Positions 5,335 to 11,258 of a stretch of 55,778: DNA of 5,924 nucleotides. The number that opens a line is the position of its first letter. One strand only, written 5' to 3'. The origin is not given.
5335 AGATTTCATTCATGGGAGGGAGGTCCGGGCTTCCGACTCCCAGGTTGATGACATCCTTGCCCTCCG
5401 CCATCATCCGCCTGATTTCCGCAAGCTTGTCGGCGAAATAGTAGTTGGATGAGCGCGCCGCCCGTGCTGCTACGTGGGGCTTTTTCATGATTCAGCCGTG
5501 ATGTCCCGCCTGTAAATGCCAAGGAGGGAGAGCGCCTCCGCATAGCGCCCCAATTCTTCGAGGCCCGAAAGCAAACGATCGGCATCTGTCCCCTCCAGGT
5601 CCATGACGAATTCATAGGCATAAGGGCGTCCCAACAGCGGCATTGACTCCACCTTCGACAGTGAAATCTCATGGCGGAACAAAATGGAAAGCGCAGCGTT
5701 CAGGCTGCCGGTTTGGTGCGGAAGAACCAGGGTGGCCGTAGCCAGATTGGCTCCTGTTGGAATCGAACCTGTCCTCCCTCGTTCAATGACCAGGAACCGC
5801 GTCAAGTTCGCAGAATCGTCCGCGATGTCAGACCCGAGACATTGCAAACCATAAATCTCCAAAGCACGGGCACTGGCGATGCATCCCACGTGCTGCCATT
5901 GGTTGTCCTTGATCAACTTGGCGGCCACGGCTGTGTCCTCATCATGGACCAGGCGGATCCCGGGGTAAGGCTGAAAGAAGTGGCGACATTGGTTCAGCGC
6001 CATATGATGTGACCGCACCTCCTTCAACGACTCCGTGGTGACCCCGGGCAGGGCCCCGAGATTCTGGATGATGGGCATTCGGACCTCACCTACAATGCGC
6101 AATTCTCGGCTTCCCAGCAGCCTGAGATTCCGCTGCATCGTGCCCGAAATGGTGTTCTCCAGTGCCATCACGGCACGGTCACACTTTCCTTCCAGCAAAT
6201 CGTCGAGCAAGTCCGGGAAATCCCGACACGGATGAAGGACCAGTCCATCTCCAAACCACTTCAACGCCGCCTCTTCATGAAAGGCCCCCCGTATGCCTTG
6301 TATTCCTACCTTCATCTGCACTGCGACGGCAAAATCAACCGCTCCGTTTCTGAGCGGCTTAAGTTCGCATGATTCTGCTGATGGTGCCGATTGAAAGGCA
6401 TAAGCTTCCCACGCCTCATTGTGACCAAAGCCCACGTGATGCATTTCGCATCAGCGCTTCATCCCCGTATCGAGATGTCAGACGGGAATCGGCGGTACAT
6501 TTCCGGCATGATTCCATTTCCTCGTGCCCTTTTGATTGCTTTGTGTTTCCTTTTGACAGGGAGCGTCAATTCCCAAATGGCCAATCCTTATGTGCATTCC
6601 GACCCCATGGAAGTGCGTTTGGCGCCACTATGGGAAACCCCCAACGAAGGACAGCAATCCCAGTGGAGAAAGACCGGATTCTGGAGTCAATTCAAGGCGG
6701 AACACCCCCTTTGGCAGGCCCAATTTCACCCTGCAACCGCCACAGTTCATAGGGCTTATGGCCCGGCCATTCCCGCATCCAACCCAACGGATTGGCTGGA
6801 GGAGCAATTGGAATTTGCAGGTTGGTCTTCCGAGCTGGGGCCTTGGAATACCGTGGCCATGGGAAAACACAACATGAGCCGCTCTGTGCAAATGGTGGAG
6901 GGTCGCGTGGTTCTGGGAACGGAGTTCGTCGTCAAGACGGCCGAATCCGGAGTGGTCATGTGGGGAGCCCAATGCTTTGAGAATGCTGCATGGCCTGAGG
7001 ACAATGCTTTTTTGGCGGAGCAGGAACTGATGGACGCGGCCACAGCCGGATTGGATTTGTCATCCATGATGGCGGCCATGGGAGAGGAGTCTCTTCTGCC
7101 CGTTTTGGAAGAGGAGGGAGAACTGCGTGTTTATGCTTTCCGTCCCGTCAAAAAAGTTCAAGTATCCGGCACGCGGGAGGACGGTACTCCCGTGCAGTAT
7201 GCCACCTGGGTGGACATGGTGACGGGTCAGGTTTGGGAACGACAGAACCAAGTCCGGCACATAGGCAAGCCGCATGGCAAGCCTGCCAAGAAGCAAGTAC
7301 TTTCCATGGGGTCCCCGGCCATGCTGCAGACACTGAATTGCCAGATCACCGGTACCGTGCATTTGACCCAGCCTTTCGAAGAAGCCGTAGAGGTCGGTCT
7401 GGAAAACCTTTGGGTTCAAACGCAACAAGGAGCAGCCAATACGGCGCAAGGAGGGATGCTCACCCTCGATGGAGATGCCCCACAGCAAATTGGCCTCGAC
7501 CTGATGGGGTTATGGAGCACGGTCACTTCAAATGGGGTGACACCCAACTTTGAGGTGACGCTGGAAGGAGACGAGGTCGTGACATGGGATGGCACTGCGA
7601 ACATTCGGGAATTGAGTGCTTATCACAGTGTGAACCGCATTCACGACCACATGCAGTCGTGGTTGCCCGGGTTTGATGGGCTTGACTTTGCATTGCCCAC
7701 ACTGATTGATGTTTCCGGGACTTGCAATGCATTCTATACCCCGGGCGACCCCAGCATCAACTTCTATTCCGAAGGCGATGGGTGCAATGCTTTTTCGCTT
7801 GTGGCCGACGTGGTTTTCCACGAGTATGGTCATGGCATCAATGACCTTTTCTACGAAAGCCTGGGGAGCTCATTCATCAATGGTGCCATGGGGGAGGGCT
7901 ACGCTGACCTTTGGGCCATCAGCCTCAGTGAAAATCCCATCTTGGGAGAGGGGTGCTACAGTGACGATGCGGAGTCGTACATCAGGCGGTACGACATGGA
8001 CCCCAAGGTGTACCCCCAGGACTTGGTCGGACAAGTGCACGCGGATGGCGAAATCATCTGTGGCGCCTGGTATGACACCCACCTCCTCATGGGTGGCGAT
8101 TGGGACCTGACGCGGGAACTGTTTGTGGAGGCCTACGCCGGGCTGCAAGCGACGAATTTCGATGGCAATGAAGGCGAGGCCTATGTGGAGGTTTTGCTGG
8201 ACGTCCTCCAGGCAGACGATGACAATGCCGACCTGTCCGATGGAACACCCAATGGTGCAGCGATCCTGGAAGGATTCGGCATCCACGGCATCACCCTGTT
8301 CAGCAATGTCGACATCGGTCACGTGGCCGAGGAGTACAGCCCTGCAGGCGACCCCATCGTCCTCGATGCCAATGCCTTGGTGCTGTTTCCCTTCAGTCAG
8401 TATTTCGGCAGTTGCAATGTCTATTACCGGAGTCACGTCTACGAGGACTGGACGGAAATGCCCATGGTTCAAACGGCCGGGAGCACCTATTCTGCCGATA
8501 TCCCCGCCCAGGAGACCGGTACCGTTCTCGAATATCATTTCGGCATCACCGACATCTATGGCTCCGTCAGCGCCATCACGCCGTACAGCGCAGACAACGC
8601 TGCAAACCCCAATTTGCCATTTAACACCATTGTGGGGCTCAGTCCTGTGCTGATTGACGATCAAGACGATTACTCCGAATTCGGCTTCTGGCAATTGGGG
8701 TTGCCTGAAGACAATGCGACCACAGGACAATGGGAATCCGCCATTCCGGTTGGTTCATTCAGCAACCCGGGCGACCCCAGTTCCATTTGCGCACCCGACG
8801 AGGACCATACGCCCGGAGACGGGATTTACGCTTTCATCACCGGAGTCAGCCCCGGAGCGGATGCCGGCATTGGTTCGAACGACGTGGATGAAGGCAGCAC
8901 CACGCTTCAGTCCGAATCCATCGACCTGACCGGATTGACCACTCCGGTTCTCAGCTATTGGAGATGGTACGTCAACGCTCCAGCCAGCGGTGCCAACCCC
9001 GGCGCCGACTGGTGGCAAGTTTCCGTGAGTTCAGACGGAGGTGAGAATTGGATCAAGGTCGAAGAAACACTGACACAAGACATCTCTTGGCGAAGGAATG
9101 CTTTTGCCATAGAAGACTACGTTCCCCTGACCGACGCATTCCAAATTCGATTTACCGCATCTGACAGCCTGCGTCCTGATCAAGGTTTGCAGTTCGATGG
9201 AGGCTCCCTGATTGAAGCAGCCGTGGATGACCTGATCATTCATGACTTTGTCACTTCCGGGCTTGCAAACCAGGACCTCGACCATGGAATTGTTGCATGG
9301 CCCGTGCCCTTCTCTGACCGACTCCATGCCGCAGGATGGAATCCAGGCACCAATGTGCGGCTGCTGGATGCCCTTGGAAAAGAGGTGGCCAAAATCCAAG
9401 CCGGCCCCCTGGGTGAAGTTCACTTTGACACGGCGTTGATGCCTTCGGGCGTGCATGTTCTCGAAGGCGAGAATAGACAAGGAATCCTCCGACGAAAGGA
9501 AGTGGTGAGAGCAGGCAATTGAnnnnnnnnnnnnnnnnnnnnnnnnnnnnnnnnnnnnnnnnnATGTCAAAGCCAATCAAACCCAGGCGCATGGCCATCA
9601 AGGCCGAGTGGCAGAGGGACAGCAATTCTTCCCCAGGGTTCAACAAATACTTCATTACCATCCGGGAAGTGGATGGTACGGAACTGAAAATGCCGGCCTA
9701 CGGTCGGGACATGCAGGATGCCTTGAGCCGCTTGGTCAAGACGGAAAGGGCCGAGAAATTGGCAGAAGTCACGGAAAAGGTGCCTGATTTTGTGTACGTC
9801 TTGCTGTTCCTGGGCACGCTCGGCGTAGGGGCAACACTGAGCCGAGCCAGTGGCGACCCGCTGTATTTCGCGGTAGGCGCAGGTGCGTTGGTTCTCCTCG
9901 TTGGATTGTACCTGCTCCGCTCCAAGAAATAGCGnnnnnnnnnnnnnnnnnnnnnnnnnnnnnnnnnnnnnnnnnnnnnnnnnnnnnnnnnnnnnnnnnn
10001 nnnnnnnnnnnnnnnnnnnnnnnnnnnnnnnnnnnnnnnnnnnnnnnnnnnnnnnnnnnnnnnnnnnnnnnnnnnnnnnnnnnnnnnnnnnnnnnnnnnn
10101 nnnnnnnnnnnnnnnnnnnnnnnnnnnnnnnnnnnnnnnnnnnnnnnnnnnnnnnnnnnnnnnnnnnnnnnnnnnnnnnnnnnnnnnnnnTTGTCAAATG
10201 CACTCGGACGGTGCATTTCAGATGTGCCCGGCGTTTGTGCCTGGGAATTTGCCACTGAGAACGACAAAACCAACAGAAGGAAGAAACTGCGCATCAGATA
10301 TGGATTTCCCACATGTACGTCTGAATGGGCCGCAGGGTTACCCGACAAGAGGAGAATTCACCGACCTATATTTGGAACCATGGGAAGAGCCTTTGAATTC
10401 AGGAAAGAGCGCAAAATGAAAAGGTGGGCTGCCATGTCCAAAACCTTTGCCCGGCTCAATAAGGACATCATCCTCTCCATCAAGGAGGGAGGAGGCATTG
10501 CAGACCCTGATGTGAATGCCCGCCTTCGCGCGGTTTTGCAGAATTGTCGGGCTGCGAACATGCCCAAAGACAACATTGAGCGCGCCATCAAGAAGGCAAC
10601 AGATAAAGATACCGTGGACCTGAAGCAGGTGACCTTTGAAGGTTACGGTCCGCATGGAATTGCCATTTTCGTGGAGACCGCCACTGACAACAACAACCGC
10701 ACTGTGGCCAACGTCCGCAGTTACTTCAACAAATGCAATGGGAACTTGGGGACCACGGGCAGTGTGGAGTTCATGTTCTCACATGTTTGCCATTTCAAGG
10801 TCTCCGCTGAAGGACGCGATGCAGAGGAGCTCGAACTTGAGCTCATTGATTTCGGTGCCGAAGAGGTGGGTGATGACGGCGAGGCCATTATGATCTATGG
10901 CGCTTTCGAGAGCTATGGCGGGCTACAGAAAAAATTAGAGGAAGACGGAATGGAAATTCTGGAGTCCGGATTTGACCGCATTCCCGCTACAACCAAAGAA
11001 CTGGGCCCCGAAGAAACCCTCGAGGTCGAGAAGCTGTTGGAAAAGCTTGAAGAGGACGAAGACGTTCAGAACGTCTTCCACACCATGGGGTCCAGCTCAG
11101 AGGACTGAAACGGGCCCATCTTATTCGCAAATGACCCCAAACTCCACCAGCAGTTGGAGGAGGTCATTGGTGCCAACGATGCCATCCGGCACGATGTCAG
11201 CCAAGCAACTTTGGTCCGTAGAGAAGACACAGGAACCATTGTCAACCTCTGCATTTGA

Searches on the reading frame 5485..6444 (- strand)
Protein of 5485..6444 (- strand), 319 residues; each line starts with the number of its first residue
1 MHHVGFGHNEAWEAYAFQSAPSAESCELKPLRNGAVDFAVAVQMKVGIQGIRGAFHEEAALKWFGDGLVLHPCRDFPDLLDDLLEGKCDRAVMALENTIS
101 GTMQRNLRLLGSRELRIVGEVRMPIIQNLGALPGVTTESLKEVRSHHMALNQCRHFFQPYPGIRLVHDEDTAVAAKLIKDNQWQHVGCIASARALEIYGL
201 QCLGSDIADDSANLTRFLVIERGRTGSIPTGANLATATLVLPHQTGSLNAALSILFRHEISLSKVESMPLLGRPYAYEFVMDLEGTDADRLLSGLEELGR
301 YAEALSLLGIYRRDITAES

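Call 9: search_protein_families(library=pfam, proteins=[window:5485-6444:-], max_evalue=0.001)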
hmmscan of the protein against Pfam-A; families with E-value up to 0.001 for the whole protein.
window:5485-6444:- (319 aa): 1 family
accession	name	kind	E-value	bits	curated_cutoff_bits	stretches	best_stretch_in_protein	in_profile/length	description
PF00800.23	PDT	-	2.6e-48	164.7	25.2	1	46-222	1-178/181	Prephenate dehydratase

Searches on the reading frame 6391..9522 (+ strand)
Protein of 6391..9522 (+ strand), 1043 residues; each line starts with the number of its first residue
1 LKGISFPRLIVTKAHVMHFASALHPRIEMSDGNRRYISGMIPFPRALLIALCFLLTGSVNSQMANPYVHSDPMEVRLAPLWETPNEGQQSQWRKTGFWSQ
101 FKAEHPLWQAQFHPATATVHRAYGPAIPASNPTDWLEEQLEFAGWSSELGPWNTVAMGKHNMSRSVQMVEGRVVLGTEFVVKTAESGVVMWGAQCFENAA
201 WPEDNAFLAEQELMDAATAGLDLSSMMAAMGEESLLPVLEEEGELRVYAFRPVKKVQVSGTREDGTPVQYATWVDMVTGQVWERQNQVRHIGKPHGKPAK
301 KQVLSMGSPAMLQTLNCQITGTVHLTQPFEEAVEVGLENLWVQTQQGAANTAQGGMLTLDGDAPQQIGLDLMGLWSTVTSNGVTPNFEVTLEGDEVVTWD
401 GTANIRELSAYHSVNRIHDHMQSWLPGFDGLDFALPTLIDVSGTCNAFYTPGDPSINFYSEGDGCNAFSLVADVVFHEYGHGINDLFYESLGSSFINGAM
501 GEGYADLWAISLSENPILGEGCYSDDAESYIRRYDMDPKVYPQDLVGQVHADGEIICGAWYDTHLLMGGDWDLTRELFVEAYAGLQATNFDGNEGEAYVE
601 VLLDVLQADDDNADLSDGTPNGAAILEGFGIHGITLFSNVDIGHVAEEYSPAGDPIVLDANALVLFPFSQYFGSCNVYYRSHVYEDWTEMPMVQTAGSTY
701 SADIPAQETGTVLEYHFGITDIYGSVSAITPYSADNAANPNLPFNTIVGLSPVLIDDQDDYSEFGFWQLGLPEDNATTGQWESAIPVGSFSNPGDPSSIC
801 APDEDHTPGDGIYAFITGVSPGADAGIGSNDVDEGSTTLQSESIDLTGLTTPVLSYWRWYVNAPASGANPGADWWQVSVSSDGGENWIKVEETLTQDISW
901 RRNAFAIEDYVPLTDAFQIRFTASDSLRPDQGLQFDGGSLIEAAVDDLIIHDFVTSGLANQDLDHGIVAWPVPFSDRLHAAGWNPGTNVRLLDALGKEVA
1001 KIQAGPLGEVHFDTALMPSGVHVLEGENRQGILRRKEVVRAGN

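Call 9: search_protein_families(library=pfam, proteins=[window:6391-9522:+], max_evalue=0.001)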
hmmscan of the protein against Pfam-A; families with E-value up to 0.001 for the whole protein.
window:6391-9522:+ (1043 aa): 1 family
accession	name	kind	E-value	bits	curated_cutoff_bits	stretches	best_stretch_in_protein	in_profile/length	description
PF02128.21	Peptidase_M36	-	0.00075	19.2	23.3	0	435-562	137-288/368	Fungalysin metallopeptidase (M36)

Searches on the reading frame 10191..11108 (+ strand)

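Call 9: search_protein_families(library=pfam, proteins=[window:10191-11108:+], max_evalue=0.001)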
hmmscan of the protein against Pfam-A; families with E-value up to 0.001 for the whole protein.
window:10191-11108:+ (305 aa): 2 families
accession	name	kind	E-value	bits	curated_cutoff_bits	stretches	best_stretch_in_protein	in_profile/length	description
PF01709.26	Transcrip_reg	-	2.4e-49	167.6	27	1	145-299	2-160/160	TACO1/YebC second and third domain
PF20772.2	TACO1_YebC_N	-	2.9e-24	85.8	36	1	67-138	2-72/73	TACO1/YebC protein N-terminal domain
